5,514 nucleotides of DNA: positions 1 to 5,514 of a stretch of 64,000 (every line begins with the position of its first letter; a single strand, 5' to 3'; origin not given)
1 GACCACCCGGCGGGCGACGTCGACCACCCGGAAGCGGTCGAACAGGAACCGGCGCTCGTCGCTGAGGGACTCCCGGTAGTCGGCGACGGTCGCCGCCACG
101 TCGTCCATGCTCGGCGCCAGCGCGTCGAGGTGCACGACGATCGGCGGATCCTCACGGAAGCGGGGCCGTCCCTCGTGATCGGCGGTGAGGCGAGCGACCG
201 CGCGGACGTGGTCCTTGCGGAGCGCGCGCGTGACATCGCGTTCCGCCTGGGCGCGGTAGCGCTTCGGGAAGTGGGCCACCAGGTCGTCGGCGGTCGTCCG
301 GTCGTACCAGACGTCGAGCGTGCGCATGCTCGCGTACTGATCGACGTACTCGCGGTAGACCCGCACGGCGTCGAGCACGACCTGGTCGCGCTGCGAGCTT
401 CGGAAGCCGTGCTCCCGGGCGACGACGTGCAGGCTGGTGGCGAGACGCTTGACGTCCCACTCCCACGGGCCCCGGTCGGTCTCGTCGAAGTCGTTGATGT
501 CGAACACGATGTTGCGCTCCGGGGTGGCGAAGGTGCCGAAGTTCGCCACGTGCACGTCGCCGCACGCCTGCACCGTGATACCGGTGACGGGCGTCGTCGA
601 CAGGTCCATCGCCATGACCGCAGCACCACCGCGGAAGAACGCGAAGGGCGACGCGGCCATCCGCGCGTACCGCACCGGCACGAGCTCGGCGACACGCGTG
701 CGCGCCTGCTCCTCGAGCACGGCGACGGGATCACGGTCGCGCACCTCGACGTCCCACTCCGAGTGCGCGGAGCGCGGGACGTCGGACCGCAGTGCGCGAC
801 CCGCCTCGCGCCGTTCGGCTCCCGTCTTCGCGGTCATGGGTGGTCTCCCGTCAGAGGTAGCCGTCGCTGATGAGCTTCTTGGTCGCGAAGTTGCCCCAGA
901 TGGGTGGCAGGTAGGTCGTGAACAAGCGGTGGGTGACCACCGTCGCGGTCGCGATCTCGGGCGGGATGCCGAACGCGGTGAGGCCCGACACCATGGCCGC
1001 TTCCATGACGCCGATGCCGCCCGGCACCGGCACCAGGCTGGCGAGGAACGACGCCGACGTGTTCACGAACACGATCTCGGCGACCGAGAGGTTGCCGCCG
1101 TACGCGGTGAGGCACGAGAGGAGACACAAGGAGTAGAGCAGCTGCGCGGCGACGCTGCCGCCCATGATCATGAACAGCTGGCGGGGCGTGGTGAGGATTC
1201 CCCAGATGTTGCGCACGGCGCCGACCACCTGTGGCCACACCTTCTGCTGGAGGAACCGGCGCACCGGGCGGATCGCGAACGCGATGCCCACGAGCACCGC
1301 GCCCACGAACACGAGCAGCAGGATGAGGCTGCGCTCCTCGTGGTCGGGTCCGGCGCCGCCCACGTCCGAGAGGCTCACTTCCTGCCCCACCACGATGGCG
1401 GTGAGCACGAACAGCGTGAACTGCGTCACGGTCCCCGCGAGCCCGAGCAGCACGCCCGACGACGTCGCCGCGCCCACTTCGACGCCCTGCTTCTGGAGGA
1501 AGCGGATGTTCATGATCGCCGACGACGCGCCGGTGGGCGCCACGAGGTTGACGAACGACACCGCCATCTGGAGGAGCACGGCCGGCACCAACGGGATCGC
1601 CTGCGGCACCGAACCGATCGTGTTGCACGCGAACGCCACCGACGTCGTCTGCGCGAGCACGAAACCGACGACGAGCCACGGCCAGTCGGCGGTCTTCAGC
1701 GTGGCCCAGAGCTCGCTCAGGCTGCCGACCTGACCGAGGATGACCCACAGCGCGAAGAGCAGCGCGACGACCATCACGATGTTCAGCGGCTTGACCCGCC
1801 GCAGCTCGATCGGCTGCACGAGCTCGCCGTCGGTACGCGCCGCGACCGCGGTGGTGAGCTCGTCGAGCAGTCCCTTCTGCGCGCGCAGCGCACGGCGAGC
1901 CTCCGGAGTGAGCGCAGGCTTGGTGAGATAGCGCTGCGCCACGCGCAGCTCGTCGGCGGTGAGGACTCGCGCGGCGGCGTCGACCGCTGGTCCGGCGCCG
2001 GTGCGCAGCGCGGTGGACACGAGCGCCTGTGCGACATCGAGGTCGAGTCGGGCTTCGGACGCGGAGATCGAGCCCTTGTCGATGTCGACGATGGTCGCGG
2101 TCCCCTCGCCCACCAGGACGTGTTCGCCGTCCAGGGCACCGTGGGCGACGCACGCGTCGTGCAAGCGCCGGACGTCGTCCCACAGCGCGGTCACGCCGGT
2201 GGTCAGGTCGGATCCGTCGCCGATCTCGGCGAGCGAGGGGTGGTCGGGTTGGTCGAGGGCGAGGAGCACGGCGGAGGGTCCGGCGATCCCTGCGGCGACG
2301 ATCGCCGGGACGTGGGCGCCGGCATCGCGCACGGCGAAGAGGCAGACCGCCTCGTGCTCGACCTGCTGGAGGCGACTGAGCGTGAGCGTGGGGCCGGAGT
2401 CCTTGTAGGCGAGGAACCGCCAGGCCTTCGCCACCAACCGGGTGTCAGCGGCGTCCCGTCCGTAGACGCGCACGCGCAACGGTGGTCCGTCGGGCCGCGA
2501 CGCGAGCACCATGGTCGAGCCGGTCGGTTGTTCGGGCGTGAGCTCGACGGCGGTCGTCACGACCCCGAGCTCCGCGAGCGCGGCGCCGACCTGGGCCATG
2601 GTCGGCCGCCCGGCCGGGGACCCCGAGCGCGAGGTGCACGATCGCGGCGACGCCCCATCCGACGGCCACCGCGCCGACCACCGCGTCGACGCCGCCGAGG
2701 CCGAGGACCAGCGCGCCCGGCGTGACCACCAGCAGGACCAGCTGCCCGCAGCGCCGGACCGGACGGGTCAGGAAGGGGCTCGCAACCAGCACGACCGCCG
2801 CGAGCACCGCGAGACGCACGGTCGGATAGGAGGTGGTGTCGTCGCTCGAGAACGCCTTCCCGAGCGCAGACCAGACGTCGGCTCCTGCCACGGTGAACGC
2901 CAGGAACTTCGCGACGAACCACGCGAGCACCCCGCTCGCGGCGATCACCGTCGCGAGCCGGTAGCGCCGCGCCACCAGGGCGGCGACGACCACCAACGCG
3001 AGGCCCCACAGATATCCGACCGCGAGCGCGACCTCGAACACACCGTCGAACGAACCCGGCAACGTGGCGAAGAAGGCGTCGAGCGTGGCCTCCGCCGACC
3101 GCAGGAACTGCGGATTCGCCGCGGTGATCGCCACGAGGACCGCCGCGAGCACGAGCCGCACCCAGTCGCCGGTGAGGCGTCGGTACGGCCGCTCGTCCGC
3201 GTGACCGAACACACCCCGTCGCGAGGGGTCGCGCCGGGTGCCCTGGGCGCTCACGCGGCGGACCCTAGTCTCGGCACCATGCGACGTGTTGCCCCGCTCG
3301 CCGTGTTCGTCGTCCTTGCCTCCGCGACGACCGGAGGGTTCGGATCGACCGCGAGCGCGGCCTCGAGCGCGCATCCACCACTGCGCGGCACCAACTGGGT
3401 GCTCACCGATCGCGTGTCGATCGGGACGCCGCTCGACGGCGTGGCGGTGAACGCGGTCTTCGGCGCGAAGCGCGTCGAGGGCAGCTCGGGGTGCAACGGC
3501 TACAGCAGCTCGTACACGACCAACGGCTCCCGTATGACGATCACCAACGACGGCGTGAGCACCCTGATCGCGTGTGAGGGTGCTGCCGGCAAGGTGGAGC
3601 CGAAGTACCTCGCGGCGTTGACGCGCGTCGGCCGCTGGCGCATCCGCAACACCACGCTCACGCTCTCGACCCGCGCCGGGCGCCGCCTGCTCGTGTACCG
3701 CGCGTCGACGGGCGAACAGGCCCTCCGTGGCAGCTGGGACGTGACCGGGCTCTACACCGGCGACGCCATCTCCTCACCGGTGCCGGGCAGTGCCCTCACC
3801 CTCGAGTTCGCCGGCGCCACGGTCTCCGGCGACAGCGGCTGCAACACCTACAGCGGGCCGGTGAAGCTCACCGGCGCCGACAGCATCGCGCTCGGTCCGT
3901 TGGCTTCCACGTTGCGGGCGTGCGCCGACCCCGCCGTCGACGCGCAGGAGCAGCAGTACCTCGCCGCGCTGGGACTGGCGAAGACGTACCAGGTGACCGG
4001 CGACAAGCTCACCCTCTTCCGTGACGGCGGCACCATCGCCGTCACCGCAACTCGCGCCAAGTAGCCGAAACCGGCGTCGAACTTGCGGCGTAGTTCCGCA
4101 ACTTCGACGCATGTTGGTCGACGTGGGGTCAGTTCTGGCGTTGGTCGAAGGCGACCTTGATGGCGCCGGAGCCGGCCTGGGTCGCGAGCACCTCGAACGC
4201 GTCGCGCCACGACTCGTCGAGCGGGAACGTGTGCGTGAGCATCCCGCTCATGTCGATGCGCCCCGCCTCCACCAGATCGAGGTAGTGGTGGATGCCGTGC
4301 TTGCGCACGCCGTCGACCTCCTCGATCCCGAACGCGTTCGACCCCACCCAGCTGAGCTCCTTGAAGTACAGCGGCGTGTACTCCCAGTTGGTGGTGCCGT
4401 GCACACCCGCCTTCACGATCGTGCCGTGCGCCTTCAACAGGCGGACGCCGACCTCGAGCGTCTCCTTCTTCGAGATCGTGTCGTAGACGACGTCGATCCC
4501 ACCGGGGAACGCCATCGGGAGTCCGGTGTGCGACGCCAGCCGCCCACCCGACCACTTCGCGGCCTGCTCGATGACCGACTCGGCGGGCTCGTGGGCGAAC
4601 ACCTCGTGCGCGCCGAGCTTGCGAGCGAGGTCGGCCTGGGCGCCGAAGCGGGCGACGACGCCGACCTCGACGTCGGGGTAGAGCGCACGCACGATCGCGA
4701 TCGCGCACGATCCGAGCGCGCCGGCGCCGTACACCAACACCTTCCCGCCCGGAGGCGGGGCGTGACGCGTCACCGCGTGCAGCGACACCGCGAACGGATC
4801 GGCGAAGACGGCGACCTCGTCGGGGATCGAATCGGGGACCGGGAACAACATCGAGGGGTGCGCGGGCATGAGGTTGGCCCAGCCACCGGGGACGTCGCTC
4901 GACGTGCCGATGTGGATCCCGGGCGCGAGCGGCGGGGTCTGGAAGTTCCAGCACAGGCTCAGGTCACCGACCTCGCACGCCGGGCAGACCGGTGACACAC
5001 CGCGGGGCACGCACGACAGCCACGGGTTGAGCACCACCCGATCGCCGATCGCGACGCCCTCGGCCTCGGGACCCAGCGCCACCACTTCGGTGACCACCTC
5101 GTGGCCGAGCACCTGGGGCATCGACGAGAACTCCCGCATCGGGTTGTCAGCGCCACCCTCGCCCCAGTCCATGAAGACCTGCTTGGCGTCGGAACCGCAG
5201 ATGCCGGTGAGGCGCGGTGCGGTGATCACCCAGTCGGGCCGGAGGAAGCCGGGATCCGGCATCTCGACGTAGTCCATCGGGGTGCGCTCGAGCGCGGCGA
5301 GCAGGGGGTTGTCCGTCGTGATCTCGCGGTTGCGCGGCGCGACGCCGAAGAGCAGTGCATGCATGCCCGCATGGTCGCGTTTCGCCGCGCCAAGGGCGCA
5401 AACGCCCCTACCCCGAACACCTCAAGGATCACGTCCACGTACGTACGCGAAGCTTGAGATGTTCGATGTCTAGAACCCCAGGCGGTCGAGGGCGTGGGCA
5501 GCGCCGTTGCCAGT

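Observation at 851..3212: Unusual three-module membrane protein (TM domain + predicted pseudokinase + flippase-like UPF0104 domain), present as two diverged paralogs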

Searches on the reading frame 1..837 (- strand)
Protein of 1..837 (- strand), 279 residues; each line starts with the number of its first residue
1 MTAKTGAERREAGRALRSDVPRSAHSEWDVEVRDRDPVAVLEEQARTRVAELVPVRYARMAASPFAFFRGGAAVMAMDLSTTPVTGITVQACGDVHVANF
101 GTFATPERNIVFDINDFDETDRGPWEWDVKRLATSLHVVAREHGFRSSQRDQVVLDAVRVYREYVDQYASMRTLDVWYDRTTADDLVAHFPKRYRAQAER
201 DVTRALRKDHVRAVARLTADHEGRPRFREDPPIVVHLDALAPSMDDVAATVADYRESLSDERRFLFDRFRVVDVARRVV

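Call 43: search_protein_families(library=pfam, max_evalue=0.001, proteins=[window:1-837:-])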
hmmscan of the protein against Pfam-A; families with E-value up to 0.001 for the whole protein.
seq(279 aa): 1 family
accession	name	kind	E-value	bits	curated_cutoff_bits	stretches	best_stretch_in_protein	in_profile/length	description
PF10009.15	DUF2252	-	1.2e-75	255.4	22.3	1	48-279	1-230/392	Uncharacterized protein conserved in bacteria (DUF2252)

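Call 72: search_solved_structures(query=window:1-837:-, max_evalue=10, show_alignments=1)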
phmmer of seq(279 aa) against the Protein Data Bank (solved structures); distinct sequences matched with E-value up to 10: 1.
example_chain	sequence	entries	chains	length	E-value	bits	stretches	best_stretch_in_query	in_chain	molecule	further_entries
2m19_A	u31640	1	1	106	0.48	13.2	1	200-249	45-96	Molybdopterin converting factor subunit 1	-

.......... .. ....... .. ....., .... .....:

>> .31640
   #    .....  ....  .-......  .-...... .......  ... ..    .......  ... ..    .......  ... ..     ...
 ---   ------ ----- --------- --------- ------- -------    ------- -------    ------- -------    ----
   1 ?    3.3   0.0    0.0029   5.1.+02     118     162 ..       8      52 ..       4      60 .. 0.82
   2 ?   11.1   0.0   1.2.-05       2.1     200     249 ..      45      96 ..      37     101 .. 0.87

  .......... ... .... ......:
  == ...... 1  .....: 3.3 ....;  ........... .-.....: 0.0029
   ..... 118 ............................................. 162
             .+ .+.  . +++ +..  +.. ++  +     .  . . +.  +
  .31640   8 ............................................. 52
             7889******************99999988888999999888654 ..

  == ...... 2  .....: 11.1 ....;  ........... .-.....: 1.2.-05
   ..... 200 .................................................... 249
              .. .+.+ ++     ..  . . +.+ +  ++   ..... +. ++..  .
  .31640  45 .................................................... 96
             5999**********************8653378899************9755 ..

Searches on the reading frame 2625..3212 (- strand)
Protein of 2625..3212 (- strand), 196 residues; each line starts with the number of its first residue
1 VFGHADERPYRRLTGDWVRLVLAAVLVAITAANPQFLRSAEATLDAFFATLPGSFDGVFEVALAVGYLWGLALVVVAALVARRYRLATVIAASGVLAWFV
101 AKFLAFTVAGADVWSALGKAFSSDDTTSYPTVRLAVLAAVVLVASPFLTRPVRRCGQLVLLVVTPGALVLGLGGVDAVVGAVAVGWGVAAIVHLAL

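Call 31: search_solved_structures(query=A2, max_evalue=10, show_alignments=2)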
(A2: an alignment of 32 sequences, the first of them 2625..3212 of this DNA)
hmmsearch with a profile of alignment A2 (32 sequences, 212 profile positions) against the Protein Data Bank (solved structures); distinct sequences matched with E-value up to 10: 3.
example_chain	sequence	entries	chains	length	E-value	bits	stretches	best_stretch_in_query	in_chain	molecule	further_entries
5jki_A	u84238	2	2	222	0.43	13.3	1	147-198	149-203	Putative lipid phosphate phosphatase YodM | Phosphatidylglycerophosphatase B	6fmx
7unh_A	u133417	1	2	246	7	9.3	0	12-72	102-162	SP2 designed chlorophyll dimer protein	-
7uni_A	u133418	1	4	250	8.5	9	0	12-72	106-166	SP2-ZnPPaM designed chlorophyll dimer protein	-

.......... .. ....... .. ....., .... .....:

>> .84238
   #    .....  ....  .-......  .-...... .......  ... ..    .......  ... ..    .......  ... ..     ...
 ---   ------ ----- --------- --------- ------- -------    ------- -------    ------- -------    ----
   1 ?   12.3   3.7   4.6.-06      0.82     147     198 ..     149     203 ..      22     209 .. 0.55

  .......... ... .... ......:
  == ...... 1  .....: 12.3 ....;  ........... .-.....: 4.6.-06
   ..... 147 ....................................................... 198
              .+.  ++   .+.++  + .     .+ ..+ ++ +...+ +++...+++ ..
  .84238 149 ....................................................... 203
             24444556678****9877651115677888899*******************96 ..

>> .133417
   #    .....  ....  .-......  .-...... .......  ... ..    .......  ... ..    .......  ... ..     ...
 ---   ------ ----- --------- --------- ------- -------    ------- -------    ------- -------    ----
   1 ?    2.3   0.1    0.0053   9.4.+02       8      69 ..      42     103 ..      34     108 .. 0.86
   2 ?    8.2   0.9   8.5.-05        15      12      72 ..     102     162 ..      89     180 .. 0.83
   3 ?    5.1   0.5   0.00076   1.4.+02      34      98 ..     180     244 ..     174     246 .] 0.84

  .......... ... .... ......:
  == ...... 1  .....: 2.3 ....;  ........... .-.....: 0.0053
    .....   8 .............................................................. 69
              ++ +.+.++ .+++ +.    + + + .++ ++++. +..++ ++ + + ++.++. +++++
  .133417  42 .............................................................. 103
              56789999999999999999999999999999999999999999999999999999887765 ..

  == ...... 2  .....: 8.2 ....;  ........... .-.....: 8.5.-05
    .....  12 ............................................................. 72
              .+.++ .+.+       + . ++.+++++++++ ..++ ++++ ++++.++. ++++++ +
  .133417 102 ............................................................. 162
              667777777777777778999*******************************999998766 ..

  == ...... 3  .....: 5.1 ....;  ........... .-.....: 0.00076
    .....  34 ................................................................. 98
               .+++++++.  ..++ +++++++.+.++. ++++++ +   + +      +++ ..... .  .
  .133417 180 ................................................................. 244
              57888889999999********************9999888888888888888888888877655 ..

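Call 38: predict_structure(alignment_id=A2)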
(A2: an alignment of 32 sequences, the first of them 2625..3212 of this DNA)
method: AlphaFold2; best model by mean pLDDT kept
length: 196 residues; sequences in the alignment: 32
mean_pLDDT: 92.3   pTM: 0.87
mean pLDDT of the five models: 92.3, 91.5, 91.0, 90.4, 89.4
residues with pLDDT >= 90: 168; 70-90: 19; 50-70: 5; < 50: 4
segments of 3 or more residues with pLDDT < 50: 1-4
pLDDT, mean of each block of 10 residues (from residue 1): 53 91 97 88 92 93 96 95 95 98 95 95 86 97 96 97 95 94 98 95
secondary structure, 60 per line:
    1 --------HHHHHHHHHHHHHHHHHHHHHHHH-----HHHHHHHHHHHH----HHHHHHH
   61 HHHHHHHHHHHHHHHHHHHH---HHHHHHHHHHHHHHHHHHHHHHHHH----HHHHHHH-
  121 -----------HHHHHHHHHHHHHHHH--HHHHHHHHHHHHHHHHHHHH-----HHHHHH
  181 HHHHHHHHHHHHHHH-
elements in order: H9-32 H38-49 H54-80 H84-108 H113-119 H132-147 H150-169 H175-195

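Call 41: fold_search(model_id=the predicted structure, library=pdb)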
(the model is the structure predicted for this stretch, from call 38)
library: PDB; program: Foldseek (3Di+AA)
matches with E <= 10: 154; with E <= 0.001: 0
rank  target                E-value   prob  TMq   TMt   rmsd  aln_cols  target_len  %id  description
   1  5jki                  3.7e-03  1.00  0.70  0.69   5.2       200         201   18  Crystal structure of the first transmembrane PAP2 type phosphatidylglycerolphosphate phosphatase from Bacillus subtilis (released 2017-02-22)
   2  8bm3_A                3.1e-01  0.95  0.45  0.38   9.9       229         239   13  H207A mutant of E. coli PgpB, a PAP2 type phosphatidyl glycerol phosphate and C55-PP phosphatase, in complex with farn (released 2023-11-22)
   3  9jtm                  5.7e-01  0.91  0.49  0.30   9.9       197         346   14  Human glucose 6 phosphate catalytic subunit 1 (hG6PC1) bound with G6P (released 2025-08-06)
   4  8yc1_B                6.3e-01  0.69  0.39  0.35  10.0       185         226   17  Acid phosphate hydrolase from Shigella flexneri (apo) (released 2025-02-19)
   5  6ebu                  7.6e-01  0.91  0.48  0.56   7.1       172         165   12  Crystal structure of Aquifex aeolicus LpxE (released 2019-06-26)
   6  9j7u                  7.6e-01  0.85  0.48  0.28  10.1       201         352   12  H176A mutant of human G6PC1 in complex with G6P (released 2025-02-05)
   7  9j7v                  8.7e-01  0.77  0.44  0.26  10.1       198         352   15  Human G6PC1 in apo state (released 2025-02-05)
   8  9jtl                  1.1e+00  0.60  0.43  0.26  12.5       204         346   13  Human glucose 6 phosphate catalytic subunit 1 (hG6PC1) in apo state. (released 2025-08-06)
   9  9qcj_A                1.1e+00  0.41  0.37  0.33  12.4       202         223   16  Crystal structure of PhoC wild type acid phosphatase (released 2026-01-14)
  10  1iw8_D                1.2e+00  0.51  0.38  0.35   9.8       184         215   19  Crystal Structure of a mutant of acid phosphatase from Escherichia blattae (G74D/I153T) (released 2002-09-11)
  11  9jq0                  1.2e+00  0.47  0.38  0.33   9.9       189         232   18  Acid phosphatase KpAP mutant - E104G (released 2024-11-06)
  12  5yck                  1.2e+00  0.11  0.21  0.12  14.1       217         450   18  Crystal structure of a MATE family protein derived from Camelina sativa at 2.3 angstrom (released 2017-09-27)
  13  8yc1_A                1.2e+00  0.35  0.32  0.28  10.3       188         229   19  Acid phosphate hydrolase from Shigella flexneri (apo) (released 2025-02-19)
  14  9jtn                  1.3e+00  0.77  0.50  0.30  10.0       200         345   13  Human glucose 6 phosphate catalytic subunit 1 (hG6PC1) bound with phosphate. (released 2025-08-06)
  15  1iw8_F                1.4e+00  0.38  0.35  0.32   9.3       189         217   20  Crystal Structure of a mutant of acid phosphatase from Escherichia blattae (G74D/I153T) (released 2002-09-11)
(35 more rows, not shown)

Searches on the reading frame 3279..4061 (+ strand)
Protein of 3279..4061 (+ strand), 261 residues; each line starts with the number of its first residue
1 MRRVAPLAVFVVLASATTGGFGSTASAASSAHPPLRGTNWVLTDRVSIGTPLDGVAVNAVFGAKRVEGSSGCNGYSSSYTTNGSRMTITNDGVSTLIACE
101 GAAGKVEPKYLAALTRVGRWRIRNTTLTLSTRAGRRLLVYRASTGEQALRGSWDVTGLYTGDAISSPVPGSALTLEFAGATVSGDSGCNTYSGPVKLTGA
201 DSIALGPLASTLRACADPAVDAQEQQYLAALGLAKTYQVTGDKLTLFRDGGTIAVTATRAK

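Call 43: search_protein_families(library=pfam, max_evalue=0.001, proteins=[window:3279-4061:+])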
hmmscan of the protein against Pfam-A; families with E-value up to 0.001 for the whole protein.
seq(261 aa): 1 family
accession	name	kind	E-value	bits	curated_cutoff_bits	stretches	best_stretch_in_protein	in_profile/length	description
PF03724.22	META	-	1.8e-40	137.7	24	2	148-252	3-104/109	META domain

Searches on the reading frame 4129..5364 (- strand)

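Call 43: search_protein_families(library=pfam, max_evalue=0.001, proteins=[window:4129-5364:-])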
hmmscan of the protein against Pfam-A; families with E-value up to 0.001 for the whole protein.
window:4129-5364:- (411 aa): 3 families
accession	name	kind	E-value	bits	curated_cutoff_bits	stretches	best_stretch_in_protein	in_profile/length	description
PF08240.17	ADH_N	-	7.5e-17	61.9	23.5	1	43-178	2-104/104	Alcohol dehydrogenase GroES-like domain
PF00107.32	ADH_zinc_N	-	1.4e-13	51.3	31.8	1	216-350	1-120/129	Zinc-binding dehydrogenase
PF13602.12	ADH_zinc_N_2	-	0.0001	23.7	27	1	286-397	20-127/134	Zinc-binding dehydrogenase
